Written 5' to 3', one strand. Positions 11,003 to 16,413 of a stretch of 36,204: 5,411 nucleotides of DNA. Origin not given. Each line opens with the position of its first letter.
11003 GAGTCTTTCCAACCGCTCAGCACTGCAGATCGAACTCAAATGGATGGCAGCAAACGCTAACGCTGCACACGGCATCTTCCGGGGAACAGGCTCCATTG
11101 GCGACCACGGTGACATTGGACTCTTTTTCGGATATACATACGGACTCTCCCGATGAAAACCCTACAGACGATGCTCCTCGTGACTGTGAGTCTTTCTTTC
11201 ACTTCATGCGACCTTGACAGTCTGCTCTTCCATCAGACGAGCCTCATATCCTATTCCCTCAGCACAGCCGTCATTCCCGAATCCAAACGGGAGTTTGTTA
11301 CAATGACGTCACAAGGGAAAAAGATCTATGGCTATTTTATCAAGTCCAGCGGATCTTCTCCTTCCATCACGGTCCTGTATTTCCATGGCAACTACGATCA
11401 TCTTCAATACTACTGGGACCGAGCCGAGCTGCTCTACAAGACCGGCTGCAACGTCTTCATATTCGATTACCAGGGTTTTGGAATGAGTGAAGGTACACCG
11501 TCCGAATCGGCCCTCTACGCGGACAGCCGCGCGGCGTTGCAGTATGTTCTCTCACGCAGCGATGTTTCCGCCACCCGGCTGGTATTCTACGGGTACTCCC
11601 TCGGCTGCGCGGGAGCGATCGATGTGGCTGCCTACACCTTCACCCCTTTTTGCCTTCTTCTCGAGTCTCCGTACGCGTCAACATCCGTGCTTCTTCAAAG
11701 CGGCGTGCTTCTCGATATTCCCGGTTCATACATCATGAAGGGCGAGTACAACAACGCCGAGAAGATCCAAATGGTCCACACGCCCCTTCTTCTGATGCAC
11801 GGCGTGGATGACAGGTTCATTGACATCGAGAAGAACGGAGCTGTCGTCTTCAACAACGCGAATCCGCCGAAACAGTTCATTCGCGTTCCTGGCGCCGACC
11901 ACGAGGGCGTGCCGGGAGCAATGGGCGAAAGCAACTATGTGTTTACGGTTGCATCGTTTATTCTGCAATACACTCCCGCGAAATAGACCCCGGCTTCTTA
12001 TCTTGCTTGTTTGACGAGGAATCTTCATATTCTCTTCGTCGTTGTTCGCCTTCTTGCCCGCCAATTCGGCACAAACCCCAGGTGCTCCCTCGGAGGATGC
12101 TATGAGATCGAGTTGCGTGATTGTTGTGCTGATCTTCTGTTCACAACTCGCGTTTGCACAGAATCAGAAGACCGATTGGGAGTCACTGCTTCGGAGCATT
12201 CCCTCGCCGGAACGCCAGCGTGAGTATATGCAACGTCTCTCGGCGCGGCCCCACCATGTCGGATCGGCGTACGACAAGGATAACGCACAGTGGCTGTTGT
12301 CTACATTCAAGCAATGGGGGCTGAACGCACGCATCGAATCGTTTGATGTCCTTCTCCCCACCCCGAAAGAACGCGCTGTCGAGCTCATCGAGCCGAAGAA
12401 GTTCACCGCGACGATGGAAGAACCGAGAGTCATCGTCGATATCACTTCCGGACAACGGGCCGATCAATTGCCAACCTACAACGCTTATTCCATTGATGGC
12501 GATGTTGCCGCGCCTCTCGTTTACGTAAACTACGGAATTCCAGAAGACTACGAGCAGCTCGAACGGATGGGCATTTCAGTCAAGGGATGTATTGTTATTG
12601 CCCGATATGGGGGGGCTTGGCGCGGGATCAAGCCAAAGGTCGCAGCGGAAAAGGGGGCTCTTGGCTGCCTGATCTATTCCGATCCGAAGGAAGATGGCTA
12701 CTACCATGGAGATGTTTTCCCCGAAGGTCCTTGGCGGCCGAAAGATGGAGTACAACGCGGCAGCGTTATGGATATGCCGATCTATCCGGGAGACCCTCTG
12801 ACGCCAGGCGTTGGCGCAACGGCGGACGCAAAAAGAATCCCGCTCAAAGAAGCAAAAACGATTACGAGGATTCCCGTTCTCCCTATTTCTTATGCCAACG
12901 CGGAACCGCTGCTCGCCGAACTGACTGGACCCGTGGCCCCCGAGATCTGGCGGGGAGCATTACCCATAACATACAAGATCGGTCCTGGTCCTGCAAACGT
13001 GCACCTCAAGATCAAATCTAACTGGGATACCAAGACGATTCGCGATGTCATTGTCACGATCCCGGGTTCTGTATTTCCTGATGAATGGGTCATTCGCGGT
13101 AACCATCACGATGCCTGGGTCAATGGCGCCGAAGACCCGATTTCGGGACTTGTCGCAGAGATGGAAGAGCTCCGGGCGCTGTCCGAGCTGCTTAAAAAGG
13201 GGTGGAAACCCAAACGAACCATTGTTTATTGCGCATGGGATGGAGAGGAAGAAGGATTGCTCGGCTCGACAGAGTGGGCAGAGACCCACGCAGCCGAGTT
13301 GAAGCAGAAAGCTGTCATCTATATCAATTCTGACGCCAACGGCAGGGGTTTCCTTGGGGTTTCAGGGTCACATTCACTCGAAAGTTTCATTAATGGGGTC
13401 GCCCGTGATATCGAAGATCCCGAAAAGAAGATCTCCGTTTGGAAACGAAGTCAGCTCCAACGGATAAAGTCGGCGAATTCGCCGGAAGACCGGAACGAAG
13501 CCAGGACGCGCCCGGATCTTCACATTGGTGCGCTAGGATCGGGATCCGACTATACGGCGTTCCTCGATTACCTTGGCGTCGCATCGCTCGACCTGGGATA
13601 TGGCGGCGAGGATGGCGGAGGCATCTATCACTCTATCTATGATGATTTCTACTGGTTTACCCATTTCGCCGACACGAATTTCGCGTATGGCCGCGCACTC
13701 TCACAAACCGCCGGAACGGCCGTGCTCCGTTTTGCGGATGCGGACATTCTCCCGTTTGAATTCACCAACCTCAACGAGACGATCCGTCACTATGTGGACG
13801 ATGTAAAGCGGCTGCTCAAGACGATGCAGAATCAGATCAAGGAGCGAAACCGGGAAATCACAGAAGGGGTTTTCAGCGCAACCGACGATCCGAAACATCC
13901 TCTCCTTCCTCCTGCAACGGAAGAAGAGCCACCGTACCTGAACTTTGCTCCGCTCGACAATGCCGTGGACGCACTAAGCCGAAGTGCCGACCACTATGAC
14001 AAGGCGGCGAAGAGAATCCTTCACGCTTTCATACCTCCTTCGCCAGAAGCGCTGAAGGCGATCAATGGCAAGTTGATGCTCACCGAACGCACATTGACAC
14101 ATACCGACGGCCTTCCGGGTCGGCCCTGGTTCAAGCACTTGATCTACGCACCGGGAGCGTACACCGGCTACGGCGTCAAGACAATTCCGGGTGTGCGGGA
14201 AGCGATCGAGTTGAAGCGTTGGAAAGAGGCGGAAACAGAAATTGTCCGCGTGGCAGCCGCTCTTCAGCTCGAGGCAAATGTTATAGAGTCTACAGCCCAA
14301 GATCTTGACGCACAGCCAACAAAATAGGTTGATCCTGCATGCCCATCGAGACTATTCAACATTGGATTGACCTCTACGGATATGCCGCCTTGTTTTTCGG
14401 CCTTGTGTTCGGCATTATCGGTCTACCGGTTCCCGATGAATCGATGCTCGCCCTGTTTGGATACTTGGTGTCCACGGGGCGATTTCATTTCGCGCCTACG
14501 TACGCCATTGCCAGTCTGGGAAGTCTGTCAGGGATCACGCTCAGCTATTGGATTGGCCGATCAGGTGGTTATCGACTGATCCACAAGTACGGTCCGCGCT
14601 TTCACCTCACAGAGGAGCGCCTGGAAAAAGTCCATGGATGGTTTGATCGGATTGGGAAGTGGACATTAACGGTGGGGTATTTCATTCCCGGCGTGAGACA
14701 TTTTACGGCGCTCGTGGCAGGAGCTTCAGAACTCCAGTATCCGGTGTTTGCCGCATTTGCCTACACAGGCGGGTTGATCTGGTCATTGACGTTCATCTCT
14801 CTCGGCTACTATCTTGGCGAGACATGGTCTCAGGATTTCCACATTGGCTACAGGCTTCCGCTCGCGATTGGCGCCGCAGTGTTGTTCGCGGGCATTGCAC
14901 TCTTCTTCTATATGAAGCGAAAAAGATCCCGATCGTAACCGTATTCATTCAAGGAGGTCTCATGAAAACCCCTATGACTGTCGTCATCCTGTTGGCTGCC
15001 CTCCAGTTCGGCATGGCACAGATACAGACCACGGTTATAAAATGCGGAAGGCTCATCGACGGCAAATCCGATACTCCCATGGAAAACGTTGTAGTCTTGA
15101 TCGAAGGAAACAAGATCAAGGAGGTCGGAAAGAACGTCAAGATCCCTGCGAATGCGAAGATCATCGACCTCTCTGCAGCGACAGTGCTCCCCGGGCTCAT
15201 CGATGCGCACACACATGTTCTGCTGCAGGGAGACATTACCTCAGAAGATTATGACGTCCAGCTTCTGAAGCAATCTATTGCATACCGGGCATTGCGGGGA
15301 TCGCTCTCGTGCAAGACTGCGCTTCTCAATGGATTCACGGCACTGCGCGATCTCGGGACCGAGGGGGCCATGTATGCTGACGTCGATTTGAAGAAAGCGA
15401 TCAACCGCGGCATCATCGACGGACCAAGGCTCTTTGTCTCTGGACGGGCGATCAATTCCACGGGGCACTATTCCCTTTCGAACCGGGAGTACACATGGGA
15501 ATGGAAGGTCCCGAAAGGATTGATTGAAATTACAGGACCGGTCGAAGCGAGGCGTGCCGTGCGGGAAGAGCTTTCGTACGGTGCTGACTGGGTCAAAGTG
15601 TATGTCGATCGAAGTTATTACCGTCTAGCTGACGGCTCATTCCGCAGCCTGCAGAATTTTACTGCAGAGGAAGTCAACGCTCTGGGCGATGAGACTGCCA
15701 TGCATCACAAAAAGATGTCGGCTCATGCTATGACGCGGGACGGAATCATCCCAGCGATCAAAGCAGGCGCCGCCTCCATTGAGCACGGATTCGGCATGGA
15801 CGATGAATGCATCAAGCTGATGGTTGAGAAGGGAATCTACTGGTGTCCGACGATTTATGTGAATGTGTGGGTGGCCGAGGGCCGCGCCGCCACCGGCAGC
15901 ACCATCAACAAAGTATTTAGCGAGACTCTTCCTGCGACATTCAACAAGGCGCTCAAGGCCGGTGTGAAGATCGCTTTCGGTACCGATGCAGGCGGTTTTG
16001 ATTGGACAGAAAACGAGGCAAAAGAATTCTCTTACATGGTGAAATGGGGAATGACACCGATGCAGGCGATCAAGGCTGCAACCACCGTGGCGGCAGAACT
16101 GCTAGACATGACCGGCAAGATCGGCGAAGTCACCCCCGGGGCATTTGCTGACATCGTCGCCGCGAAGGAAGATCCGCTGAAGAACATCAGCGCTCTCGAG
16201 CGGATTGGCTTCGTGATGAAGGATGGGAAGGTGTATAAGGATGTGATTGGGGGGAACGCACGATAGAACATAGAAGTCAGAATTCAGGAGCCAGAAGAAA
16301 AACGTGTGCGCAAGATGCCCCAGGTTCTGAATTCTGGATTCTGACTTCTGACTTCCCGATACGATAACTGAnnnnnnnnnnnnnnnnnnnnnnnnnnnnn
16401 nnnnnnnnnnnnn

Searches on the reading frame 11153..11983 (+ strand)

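Call 27: search_protein_families(library=pfam, proteins=[window:11153-11983:+], max_evalue=0.001)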
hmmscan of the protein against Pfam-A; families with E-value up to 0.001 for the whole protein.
window:11153-11983:+ (277 aa): 4 families
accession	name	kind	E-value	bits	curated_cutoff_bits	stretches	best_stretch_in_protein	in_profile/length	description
PF12146.15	Hydrolase_4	-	2.1e-15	57.1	27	1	70-160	3-95/239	Serine aminopeptidase, S33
PF00561.26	Abhydrolase_1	-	5.3e-09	36.5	25.8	1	73-155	2-83/245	alpha/beta hydrolase fold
PF12697.13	Abhydrolase_6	-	4.2e-06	28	26.3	1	74-172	1-93/217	Alpha/beta hydrolase family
PF05677.18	DUF818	-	0.00028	20.4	20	1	91-152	164-226/365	Chlamydia CHLPS protein (DUF818)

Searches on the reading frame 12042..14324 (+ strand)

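Call 27: search_protein_families(library=pfam, proteins=[window:12042-14324:+], max_evalue=0.001)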
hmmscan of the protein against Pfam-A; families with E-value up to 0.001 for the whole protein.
window:12042-14324:+ (761 aa): 3 families
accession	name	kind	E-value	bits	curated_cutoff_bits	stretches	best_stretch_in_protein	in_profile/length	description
PF04253.20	TFR_dimer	-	1.4e-29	102.9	27.1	1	633-747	1-119/121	Transferrin receptor-like dimerisation domain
PF04389.22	Peptidase_M28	-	1.9e-15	57.6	21.3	1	336-536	2-174/193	Peptidase family M28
PF02225.27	PA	-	1.1e-06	29.1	23.9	1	155-222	1-63/95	PA domain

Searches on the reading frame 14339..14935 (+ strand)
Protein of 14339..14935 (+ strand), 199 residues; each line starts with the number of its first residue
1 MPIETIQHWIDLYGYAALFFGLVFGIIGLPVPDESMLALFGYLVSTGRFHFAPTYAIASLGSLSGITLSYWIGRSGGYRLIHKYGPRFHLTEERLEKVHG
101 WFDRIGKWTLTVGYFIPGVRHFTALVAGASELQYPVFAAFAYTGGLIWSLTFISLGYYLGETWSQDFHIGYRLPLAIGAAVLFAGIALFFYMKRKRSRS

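Call 69: search_protein_families(library=pfam, proteins=[window:14339-14935:+], max_evalue=0.000001)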
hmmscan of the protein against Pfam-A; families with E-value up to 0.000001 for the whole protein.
window:14339-14935:+ (199 aa): 1 family
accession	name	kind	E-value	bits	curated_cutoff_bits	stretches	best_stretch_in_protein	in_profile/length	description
PF09335.16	VTT_dom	-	2.1e-19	70.6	33.9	1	31-157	1-122/123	VTT domain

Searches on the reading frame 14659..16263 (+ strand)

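Call 69: search_protein_families(library=pfam, proteins=[window:14659-16263:+], max_evalue=0.000001)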
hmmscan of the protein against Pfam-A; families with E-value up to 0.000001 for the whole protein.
window:14659-16263:+ (535 aa): 2 families
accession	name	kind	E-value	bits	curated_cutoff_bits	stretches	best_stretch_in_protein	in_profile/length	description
PF01979.26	Amidohydro_1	-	1.2e-34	120.5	25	1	175-532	1-342/345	Amidohydrolase family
PF07969.17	Amidohydro_3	-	4.1e-10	40.2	29.7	0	373-508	309-450/472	Amidohydrolase family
